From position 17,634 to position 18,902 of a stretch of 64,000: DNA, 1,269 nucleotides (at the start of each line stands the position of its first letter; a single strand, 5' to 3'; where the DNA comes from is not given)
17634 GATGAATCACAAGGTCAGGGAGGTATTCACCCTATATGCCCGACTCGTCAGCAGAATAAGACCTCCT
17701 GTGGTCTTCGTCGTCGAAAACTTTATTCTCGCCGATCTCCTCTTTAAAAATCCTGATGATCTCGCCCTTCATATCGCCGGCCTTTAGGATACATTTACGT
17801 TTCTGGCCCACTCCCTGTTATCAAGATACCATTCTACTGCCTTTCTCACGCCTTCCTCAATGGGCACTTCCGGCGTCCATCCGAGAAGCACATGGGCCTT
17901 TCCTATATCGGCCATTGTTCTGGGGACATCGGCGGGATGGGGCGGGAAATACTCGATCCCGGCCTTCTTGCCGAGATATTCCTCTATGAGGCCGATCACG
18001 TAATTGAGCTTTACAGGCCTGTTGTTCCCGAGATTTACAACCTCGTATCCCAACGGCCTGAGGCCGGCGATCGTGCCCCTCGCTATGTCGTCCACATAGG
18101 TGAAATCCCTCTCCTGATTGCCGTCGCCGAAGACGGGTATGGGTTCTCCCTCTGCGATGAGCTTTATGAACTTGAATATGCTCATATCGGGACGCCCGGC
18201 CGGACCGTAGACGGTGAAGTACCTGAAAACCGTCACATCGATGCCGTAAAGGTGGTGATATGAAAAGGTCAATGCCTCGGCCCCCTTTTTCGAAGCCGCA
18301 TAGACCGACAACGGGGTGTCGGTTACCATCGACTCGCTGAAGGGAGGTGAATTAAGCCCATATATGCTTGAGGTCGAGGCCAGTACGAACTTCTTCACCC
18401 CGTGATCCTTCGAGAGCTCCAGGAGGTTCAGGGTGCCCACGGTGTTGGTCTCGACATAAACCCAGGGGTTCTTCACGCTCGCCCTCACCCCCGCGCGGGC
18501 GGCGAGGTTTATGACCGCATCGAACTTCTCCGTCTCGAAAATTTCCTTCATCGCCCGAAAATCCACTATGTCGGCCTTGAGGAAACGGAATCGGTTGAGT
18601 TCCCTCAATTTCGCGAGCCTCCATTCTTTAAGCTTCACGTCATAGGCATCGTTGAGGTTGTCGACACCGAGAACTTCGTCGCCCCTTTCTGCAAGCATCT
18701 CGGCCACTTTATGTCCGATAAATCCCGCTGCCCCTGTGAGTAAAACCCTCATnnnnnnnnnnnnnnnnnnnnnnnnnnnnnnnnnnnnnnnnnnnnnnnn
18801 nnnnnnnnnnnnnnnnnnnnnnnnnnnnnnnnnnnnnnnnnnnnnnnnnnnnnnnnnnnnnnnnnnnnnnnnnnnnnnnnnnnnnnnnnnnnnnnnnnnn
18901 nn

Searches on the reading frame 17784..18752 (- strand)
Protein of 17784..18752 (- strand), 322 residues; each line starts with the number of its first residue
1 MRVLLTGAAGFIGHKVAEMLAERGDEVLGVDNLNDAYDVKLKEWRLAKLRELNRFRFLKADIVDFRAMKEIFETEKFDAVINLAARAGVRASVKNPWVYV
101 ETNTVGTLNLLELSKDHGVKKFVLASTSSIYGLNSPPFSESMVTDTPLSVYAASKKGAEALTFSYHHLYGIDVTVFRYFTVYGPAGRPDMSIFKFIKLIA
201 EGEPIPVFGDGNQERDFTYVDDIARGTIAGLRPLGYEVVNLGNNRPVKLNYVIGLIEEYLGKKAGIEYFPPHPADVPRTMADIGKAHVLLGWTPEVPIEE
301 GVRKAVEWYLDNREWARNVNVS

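Call 31: search_protein_families(library=ncbifam, proteins=[window:17784-18752:-])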
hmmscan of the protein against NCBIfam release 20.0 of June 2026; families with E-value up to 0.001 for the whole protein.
window:17784-18752:- (322 aa): 42 families (the best 25 are shown)
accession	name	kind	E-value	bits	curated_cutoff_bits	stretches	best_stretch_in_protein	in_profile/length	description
TIGR01181.1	dTDP_gluc_dehyt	equivalog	1.2e-55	188.9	365.1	1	2-319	1-321/321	dTDP-glucose 4,6-dehydratase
TIGR01179.1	galE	equivalog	3.8e-50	170.6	262.3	1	2-312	1-328/332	UDP-glucose 4-epimerase GalE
TIGR04180.1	EDH_00030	hypoth_equivalog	3.8e-42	144.4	475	1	3-295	1-295/297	NAD-dependent 4,6-dehydratase LegB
NF007490.0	PRK10084.1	subfamily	7.3e-42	143.6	649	1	1-320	1-345/361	dTDP-glucose 4,6-dehydratase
NF007582.0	PRK10217.1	equivalog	3.7e-38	131.5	698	1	2-320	3-342/355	dTDP-glucose 4,6-dehydratase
NF011728.1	PRK15181.1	equivalog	6.8e-32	110.8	760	1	2-313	17-341/348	Vi polysaccharide biosynthesis UDP-N-acetylglucosaminuronic acid C-4 epimerase TviC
TIGR02197.1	heptose_epim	equivalog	4.6e-31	108.2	274.6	1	3-311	1-315/316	ADP-glyceromanno-heptose 6-epimerase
NF007956.0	PRK10675.1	subfamily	9.3e-29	100.6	394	1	1-309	1-329/338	UDP-glucose 4-epimerase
NF047922.1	GDPFucSynFcl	equivalog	3.6e-21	75.9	500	1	59-314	36-306/308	GDP-L-fucose synthase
NF008872.0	PRK11908.1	equivalog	1.3e-20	73.7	294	1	2-223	3-229/349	bifunctional UDP-4-keto-pentose/UDP-xylose synthase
TIGR02622.1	CDP_4_6_dhtase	equivalog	3.7e-20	72.3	278.45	1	2-169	6-172/352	CDP-glucose 4,6-dehydratase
TIGR01472.1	gmd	equivalog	9.7e-18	64.5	415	1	3-171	3-175/342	GDP-mannose 4,6-dehydratase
NF042422.1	oxyalk_red_OleD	equivalog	4.6e-17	62.4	580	1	1-232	1-216/329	2-alkyl-3-oxoalkanoate reductase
NF043036.1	ErythonDh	equivalog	9.7e-17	61.1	325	1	1-196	1-194/321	D-erythronate dehydrogenase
TIGR01214.1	rmlD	equivalog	6.5e-16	58.3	224.05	1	2-232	1-198/285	dTDP-4-dehydrorhamnose reductase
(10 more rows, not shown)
